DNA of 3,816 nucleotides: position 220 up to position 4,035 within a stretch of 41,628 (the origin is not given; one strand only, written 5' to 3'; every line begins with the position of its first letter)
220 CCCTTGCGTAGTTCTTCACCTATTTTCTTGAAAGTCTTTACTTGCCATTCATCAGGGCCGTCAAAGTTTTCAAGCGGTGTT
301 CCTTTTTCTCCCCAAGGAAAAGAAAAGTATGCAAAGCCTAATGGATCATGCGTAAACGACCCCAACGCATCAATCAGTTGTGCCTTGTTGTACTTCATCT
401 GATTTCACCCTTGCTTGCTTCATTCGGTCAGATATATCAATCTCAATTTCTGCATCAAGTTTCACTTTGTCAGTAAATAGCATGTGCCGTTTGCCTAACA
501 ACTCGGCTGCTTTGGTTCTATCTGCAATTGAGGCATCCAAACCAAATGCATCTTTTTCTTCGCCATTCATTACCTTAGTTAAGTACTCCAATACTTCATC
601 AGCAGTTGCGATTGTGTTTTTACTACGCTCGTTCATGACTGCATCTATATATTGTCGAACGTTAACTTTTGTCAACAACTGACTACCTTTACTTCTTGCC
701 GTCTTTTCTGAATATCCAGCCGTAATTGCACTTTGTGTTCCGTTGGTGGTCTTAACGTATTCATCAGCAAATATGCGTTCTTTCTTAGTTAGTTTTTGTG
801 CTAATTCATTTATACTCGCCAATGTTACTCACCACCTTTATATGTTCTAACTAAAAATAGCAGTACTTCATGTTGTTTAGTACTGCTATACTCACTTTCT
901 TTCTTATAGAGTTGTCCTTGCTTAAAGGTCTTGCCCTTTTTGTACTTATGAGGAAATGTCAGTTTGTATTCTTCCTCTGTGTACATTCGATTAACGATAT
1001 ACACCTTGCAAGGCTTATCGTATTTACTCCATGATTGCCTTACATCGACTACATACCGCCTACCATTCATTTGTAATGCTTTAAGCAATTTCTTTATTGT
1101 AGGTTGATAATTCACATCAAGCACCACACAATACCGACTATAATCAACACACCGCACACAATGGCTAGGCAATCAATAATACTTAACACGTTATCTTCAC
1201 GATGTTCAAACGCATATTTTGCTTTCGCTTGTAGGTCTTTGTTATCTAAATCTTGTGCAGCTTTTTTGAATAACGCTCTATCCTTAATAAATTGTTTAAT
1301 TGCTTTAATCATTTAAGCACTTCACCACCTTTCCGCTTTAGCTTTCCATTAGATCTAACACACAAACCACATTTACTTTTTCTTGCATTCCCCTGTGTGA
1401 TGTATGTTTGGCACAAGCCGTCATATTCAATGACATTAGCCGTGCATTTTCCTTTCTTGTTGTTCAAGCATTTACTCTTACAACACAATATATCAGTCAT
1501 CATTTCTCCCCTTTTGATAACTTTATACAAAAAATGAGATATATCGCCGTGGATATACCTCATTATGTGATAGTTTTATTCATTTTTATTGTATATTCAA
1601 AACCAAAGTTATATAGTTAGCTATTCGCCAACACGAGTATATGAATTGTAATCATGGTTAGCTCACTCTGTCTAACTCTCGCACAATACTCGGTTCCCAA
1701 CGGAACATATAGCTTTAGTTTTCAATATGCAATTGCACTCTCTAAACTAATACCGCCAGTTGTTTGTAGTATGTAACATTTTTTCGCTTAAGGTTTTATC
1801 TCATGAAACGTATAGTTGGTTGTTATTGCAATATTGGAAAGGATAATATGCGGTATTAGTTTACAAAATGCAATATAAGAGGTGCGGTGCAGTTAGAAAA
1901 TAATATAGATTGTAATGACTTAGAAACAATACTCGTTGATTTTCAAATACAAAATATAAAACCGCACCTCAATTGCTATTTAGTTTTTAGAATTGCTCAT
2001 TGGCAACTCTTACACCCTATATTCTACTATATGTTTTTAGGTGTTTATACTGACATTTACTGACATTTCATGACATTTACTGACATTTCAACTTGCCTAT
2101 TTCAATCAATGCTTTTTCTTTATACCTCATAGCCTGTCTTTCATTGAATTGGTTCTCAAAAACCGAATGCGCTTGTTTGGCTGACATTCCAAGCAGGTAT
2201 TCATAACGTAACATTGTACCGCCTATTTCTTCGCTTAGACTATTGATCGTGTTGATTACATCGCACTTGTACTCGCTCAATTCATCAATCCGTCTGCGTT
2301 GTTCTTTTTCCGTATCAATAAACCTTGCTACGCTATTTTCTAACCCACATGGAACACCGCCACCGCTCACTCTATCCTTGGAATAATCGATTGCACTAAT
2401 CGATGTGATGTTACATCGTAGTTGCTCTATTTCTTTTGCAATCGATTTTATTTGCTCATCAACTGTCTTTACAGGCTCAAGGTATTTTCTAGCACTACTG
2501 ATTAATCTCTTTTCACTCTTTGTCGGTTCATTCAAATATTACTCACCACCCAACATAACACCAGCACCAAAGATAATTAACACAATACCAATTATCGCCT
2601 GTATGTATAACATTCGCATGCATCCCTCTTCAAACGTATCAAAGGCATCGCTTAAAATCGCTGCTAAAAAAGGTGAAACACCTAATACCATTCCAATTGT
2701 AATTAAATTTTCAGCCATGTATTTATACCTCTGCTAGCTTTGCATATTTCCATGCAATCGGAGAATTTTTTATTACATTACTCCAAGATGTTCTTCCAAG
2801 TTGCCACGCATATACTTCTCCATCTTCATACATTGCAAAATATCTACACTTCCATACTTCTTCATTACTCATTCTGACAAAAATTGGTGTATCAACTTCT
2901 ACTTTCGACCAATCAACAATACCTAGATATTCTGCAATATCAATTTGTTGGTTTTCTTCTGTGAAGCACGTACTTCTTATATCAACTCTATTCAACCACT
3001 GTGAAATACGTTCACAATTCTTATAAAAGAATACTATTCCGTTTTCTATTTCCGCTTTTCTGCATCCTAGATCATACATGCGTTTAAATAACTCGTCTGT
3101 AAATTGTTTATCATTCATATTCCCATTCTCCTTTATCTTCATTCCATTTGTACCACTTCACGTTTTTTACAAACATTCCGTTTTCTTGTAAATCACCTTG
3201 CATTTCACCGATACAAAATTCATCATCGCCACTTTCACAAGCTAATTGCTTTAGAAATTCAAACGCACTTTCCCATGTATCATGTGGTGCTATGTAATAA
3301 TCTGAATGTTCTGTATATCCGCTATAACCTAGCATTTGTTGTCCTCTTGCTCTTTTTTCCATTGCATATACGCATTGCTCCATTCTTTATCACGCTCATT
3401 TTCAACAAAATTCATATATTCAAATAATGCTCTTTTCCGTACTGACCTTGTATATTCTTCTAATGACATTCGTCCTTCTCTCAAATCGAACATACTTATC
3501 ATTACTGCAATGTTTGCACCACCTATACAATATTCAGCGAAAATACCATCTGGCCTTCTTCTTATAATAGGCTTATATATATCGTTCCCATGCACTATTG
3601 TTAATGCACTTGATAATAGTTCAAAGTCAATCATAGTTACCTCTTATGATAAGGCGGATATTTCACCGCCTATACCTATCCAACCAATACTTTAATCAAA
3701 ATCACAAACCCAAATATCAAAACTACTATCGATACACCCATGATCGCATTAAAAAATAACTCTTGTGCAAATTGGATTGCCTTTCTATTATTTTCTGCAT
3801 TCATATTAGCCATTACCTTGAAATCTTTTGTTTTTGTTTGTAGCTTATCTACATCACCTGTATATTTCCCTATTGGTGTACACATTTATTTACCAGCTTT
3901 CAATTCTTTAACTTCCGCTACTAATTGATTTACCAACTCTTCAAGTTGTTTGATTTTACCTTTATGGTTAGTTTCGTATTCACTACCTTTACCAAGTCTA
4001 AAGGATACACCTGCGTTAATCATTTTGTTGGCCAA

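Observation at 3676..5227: Phage-borne trimeric autotransporter adhesin cassette (lysogenic-conversion candidate)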

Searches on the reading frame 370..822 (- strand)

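Call 7: search_protein_families(library=phrogs, proteins=[window:370-822:-], max_evalue=0.001)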
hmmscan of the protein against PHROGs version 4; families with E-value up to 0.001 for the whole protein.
window:370-822:- (150 aa): 4 families
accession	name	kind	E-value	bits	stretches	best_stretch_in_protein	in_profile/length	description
phrog_51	-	head and packaging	4.3e-43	148.9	1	5-137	83-231/261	terminase small subunit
phrog_17390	-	unknown function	8.5e-23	81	1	10-67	2-59/69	-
phrog_2606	-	head and packaging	5.6e-16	59.8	1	9-80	87-159/310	terminase small subunit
phrog_641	-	head and packaging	1.6e-12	49.2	1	11-71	3-63/162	terminase small subunit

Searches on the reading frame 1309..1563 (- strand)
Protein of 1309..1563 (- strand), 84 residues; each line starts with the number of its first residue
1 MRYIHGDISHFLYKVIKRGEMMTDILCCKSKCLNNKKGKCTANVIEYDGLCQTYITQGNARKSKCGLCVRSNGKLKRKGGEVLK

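Call 39: search_protein_families(library=phrogs, proteins=[window:1309-1563:-], max_evalue=0.01)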
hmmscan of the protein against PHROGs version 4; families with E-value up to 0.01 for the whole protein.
window:1309-1563:- (84 aa): 1 family
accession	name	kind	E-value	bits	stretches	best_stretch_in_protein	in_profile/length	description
phrog_33034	-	unknown function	1.3e-09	38.8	1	22-79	1-58/62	-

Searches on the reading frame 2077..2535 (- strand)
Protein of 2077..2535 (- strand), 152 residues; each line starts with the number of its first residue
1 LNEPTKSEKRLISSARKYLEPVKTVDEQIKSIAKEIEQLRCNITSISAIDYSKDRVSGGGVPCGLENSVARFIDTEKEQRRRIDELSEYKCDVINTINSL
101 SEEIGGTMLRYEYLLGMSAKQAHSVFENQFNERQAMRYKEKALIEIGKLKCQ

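Call 25: find_related_loci(query=window:2077-2535:-, collection=viral_contigs, flank=6000)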
Query window:2077-2535:- (152 aa) in viral_contigs; peptide patterns used: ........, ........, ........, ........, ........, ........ (x = any residue, [..] = any of these).
91 stretches matched a pattern; 81 encode a relative of the query (tblastn E <= 1e-3); the best 80 are kept; 79 distinct loci.
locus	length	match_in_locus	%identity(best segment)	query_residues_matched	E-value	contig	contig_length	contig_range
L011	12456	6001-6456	99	1-152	9e-100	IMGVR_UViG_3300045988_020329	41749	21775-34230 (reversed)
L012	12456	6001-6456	99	1-152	9e-100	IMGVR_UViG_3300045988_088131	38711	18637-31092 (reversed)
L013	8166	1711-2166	99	1-152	9e-100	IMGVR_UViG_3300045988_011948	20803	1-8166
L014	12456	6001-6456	99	1-152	9e-100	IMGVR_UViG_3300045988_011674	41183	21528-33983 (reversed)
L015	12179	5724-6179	99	1-152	9e-100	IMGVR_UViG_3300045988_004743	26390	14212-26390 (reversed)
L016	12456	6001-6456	99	1-152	9e-100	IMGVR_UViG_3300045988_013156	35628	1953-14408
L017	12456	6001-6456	99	1-152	9e-100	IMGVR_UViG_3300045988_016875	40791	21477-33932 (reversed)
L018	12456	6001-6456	99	1-152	9e-100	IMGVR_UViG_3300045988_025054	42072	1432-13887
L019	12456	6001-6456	99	1-152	9e-100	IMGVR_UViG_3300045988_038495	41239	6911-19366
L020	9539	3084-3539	99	1-152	9e-100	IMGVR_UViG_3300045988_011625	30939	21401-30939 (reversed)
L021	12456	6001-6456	99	1-152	9e-100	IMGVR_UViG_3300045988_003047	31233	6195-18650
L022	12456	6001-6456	99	1-152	9e-100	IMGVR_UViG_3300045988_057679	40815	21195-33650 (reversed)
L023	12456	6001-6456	99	1-152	2e-99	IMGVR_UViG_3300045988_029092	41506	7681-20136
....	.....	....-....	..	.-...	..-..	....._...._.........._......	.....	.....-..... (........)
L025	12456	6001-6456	99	1-152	2e-99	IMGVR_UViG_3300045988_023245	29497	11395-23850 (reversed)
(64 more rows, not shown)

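Call 39: search_protein_families(library=phrogs, proteins=[window:2077-2535:-], max_evalue=0.01)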
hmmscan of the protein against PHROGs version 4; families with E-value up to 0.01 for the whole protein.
window:2077-2535:- (152 aa): 2 families
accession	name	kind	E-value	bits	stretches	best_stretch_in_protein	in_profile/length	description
phrog_36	-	transcription regulation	5.8e-11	43.4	1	6-148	47-185/220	transcriptional regulator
phrog_1074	-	unknown function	0.00022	22.1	1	4-46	17-59/64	-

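Call 62: search_protein_families(library=pfam, proteins=[window:2077-2535:-], max_evalue=0.01)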
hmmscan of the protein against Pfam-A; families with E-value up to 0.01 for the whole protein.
window:2077-2535:- (152 aa): 1 family
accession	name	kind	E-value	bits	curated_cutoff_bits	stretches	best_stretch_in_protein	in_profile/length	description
PF06419.17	COG6_N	-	0.0046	17.5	27.4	0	8-45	21-58/114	Conserved oligomeric complex COG6, N-terminal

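Call 77: search_protein_families(library=ncbifam, proteins=[window:2077-2535:-], max_evalue=0.01)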
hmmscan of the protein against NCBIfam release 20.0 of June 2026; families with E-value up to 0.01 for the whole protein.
window:2077-2535:- (152 aa): 0 families

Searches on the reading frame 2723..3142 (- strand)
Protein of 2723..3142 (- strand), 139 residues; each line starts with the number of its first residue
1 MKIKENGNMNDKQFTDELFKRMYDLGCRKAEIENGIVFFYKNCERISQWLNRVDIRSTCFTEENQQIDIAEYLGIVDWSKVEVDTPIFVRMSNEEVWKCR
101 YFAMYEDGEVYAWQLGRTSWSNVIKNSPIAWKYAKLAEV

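Call 3: search_protein_families(library=pfam, proteins=[window:2723-3142:-], max_evalue=0.01)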
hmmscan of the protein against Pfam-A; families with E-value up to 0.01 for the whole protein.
window:2723-3142:- (139 aa): 0 families

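Call 39: search_protein_families(library=phrogs, proteins=[window:2723-3142:-], max_evalue=0.01)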
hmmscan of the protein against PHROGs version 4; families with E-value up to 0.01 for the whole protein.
window:2723-3142:- (139 aa): 1 family
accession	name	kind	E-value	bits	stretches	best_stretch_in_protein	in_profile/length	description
phrog_21026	-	unknown function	7.2e-20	72.5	1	8-138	2-143/147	-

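Call 76: search_protein_families(library=padloc, proteins=[window:2723-3142:-], max_evalue=0.01)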
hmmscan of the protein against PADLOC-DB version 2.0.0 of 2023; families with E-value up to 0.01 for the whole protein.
window:2723-3142:- (139 aa): 0 families

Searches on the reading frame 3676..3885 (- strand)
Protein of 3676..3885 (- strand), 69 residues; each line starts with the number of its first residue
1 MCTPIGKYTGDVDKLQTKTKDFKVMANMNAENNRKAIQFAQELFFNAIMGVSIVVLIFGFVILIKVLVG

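Call 3: search_protein_families(library=pfam, proteins=[window:3676-3885:-], max_evalue=0.01)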
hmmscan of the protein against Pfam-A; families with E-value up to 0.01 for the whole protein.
window:3676-3885:- (69 aa): 0 families

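Call 7: search_protein_families(library=phrogs, proteins=[window:3676-3885:-], max_evalue=0.001)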
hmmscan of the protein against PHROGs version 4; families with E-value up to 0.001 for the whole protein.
window:3676-3885:- (69 aa): 0 families

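Call 35: find_homologous_proteins(query=window:3676-3885:-, max_evalue=0.01)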
Query window:3676-3885:- (69 aa): 625 proteins with E <= 0.01 among 625 candidates; the best 120 are listed.
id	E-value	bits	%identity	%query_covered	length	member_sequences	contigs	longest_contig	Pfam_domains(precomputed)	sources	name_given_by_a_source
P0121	3.4e-36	139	99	100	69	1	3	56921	-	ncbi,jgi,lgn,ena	jgi:hypothetical protein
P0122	5.3e-36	138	99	100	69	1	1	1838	-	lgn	-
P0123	5.8e-36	138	96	100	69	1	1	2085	-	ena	-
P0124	1.5e-35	137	99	100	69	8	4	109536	-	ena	-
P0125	2.4e-35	136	99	100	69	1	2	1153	-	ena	-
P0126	3.0e-35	136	96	100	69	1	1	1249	-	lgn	-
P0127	5.1e-35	135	94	100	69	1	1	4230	-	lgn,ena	-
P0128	7.1e-35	135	97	100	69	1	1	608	-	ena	-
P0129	7.4e-35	135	94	100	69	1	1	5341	-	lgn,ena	-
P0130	8.6e-35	135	94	100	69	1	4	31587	-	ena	-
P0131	8.7e-35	135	93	100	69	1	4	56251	-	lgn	-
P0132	4.0e-34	133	93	100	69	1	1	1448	-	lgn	-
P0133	4.2e-34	133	91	100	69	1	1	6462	-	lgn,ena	-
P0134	5.3e-34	132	91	100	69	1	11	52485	-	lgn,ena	-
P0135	7.7e-34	132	91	100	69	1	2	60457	-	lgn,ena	-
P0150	2.0e-32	127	91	100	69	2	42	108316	-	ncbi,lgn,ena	-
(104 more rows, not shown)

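Call 76: search_protein_families(library=padloc, proteins=[window:3676-3885:-], max_evalue=0.01)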
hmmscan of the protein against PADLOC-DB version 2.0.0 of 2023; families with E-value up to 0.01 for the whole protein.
window:3676-3885:- (69 aa): 0 families

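Call 77: search_protein_families(library=ncbifam, proteins=[window:3676-3885:-], max_evalue=0.01)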
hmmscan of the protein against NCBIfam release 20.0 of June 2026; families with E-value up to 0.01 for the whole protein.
window:3676-3885:- (69 aa): 0 families

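Call 80: list_cluster_members(proteins=[P0121, P0150, P0001, P0004, P0006, P0055, P0063])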
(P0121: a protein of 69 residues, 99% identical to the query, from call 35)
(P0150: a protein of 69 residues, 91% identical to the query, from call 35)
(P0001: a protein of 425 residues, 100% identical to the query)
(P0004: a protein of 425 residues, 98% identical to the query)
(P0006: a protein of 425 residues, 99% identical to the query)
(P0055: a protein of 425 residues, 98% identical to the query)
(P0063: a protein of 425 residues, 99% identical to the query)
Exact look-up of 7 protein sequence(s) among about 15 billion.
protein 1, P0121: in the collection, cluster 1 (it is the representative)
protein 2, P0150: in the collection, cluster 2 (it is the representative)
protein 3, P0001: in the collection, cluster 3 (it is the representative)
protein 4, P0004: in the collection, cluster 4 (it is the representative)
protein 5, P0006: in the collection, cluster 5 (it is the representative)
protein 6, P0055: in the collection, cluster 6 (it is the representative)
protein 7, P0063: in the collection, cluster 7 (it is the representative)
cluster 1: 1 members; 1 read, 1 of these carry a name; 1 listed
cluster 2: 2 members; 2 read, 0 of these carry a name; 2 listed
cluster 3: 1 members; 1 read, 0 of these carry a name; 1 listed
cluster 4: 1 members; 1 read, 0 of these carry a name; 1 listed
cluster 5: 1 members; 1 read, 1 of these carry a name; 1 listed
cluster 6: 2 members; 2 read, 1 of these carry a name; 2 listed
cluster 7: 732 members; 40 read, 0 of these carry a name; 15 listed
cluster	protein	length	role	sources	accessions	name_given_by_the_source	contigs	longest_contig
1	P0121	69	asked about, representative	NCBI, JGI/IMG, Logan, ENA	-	hypothetical protein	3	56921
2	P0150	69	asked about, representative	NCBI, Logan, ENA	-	-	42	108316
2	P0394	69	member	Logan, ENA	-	-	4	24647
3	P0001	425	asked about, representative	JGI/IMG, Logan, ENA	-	-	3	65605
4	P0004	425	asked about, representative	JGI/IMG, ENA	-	-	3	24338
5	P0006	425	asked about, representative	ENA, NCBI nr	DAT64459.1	MAG TPA: hypothetical protein [Caudoviricetes sp.]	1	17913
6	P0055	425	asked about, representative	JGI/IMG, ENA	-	hypothetical protein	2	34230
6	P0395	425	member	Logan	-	-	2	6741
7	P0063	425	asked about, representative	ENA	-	-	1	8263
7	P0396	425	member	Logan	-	-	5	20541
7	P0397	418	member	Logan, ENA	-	-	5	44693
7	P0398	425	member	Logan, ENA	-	-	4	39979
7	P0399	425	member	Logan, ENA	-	-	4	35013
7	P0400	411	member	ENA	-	-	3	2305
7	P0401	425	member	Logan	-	-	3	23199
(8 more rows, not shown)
